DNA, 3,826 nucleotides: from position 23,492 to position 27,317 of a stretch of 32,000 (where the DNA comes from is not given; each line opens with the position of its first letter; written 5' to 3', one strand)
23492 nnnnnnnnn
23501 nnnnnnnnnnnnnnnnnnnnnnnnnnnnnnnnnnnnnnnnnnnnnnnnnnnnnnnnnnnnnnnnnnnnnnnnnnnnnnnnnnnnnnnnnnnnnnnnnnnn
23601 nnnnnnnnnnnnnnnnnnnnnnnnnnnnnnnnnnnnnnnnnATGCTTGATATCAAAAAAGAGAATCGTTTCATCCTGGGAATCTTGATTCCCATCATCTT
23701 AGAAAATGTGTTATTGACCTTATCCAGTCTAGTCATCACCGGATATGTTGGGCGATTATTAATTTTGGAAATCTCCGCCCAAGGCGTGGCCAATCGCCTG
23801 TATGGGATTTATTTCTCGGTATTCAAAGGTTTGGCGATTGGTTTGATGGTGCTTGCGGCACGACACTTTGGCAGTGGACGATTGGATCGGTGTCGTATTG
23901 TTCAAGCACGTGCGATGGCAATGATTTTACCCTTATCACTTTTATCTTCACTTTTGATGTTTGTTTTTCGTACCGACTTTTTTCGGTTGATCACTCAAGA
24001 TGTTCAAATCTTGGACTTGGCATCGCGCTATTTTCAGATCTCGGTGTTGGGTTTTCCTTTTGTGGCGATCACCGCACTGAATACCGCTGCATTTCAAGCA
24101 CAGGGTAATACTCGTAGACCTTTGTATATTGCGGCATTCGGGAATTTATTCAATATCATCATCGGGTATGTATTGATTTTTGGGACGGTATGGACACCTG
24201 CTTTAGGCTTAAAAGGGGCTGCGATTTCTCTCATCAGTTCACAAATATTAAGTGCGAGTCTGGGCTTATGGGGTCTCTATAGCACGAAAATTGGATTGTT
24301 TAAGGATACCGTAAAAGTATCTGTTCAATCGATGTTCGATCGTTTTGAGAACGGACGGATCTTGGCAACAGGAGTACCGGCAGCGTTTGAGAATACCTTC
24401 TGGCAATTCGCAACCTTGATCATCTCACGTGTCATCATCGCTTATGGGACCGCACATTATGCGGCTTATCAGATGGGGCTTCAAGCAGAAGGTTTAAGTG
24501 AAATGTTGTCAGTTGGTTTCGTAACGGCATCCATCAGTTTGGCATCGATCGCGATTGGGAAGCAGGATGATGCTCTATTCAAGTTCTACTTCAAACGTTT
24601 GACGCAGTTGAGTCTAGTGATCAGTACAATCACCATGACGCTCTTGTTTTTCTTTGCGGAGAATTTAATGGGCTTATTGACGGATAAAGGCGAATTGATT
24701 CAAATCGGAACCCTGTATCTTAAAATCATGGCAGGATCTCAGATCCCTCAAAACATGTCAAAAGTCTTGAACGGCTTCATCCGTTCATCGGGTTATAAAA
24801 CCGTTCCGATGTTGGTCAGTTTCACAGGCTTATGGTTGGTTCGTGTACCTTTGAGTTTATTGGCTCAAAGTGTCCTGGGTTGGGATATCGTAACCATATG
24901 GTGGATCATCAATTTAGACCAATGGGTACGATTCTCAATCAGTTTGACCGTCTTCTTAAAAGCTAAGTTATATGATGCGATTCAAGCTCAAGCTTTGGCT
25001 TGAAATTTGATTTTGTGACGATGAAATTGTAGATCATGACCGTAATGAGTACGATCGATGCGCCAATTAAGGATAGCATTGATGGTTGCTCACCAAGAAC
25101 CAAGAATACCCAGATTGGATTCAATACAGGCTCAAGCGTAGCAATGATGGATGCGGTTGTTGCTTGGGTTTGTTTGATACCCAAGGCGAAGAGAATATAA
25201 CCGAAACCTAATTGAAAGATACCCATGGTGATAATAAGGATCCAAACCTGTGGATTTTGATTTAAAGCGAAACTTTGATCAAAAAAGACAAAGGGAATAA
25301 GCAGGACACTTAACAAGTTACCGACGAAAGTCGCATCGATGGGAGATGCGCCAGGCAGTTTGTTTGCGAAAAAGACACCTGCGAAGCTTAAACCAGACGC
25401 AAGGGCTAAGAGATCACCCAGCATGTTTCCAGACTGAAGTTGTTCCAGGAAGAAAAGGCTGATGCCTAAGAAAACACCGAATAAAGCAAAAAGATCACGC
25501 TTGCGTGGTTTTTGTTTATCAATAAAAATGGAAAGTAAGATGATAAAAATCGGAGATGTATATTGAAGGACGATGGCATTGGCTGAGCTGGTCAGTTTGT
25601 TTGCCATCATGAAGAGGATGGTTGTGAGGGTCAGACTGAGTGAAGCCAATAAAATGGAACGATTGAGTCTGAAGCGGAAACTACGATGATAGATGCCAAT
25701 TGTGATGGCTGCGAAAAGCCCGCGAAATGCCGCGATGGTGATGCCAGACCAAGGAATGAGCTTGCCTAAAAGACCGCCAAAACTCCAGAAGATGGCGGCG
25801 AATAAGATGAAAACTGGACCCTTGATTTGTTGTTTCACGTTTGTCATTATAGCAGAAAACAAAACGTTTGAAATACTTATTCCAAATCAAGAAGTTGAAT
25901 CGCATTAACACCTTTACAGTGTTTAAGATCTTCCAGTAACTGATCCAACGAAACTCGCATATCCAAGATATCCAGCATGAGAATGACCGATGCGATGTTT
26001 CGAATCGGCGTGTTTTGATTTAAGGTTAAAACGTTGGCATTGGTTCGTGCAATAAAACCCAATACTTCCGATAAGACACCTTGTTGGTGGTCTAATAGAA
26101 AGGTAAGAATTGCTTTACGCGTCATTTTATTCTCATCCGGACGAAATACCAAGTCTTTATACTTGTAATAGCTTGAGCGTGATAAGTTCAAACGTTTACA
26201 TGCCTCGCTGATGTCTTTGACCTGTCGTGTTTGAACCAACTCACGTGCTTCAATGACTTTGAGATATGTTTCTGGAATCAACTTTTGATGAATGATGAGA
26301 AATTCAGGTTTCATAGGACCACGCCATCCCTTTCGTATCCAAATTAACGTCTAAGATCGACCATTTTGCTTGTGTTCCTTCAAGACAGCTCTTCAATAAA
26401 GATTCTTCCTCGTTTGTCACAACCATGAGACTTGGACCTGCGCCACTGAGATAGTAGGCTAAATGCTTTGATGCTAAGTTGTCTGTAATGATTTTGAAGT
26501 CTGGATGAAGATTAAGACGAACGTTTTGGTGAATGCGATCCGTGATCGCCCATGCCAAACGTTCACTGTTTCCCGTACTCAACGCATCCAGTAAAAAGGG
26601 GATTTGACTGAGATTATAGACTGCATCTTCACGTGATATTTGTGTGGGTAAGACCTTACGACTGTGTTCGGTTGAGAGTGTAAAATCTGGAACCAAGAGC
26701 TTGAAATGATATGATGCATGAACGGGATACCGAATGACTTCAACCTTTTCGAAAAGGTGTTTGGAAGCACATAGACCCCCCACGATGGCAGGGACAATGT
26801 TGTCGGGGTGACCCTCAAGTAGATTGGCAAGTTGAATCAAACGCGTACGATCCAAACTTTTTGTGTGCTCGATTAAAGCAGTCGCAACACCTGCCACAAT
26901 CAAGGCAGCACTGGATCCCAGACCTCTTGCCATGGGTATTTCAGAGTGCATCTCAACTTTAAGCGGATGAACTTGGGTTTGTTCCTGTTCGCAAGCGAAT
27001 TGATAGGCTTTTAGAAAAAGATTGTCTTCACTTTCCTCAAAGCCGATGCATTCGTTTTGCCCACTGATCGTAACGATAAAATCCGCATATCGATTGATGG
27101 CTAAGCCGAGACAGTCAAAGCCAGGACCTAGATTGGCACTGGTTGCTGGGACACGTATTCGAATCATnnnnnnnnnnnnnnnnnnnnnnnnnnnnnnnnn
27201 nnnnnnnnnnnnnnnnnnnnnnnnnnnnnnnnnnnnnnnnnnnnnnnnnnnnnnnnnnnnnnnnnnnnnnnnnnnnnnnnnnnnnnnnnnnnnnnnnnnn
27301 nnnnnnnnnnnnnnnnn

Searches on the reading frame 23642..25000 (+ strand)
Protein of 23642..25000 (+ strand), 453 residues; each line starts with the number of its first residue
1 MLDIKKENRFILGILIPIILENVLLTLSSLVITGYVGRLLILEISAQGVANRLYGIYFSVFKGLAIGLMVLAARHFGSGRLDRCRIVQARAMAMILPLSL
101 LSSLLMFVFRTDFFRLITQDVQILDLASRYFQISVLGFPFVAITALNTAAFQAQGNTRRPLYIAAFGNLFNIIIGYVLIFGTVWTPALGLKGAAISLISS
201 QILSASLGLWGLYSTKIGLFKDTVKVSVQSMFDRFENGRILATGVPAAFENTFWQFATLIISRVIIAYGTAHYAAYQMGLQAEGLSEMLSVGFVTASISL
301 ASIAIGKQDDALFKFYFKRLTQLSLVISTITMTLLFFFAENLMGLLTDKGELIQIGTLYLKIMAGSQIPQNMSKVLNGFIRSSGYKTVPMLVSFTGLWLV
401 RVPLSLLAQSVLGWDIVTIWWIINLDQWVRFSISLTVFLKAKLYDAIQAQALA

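Call 3: search_protein_families(library=pfam, proteins=[window:23642-25000:+], max_evalue=0.01)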
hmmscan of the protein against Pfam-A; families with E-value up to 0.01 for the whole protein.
window:23642-25000:+ (453 aa): 1 family
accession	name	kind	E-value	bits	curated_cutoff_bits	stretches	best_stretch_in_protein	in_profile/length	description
PF01554.23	MatE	-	2.8e-50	170.6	24.9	2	17-177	1-161/161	MatE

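Call 42: search_protein_families(library=ncbifam, proteins=[window:23642-25000:+], max_evalue=0.00001)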
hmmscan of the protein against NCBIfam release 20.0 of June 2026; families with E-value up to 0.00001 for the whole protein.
window:23642-25000:+ (453 aa): 10 families
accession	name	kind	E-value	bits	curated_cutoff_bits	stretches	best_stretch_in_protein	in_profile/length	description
TIGR00797.1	matE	subfamily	1.7e-62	211.6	147.4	1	17-420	1-396/396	MATE family efflux transporter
NF007562.1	PRK10189.1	equivalog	5.7e-29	101.2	465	1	9-431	27-450/470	EmmdR/YeeO family multidrug/toxin efflux MATE transporter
NF041801.1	MATE_SolL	equivalog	3.5e-24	85.4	780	1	12-438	23-446/458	solanimycin export family MATE transporter SolL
NF041358.1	GntT_guanitoxin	equivalog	8.5e-13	48.1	525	1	16-423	20-419/438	guanitoxin biosynthesis MATE family efflux transporter GntT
NF052396.1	MATE_WgkD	equivalog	3.7e-12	45.9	510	1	14-221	8-216/428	tryglysin-associated MATE efflux transporter WgkD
NF007130.1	PRK09575.1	equivalog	4.6e-09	36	445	1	63-272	59-262/435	MATE family efflux transporter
NF001214.0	PRK00187.1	equivalog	3.6e-08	32.8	449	1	13-440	14-442/464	NorM family multidrug efflux MATE transporter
NF000263.1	MATE_multi_NorM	equivalog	4.3e-08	33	950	1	6-408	15-416/459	multidrug efflux MATE transporter NorM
NF045539.1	MATE_efflux1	equivalog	9.2e-06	25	350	0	89-254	79-241/411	MATE family Na+-driven efflux transporter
NF000131.1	MATE_multi_MepA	equivalog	9.7e-06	25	850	0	170-438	178-435/451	multidrug efflux MATE transporter MepA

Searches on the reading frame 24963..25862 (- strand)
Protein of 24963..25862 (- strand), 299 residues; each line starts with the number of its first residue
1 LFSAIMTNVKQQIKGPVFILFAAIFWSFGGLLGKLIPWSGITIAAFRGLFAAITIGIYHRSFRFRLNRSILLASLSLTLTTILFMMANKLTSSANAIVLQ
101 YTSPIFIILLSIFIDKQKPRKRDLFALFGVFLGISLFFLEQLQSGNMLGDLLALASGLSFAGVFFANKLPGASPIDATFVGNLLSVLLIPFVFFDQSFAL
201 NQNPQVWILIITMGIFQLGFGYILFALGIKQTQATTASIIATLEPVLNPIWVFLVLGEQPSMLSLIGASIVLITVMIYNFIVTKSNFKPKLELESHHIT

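Call 3: search_protein_families(library=pfam, proteins=[window:24963-25862:-], max_evalue=0.01)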
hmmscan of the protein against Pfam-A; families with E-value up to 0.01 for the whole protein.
window:24963-25862:- (299 aa): 2 families
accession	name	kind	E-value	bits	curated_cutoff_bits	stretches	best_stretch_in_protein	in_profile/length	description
PF00892.27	EamA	-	3.9e-33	115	28.2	2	148-279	2-134/135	EamA-like transporter family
PF03151.22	TPT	-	2.1e-05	24.5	30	1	65-279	63-291/291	Triose-phosphate Transporter family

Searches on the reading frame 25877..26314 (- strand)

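Call 33: search_protein_families(library=pfam, proteins=[window:25877-26314:-], max_evalue=0.001)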
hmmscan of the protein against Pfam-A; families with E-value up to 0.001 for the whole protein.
window:25877-26314:- (145 aa): 2 families
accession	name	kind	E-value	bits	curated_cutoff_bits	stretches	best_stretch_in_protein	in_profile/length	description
PF01842.31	ACT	-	4.8e-05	23.5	27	1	77-131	10-62/66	ACT domain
PF13291.12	ACT_4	-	8.1e-05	23.7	27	1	72-139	11-78/80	ACT domain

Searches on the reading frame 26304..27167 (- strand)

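Call 33: search_protein_families(library=pfam, proteins=[window:26304-27167:-], max_evalue=0.001)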
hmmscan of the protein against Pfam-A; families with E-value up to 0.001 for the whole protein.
window:26304-27167:- (287 aa): 1 family
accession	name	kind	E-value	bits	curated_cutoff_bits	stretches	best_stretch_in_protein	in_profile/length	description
PF00288.32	GHMP_kinases_N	-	2.7e-15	56.8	22.3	1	49-131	1-87/87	GHMP kinases N terminal domain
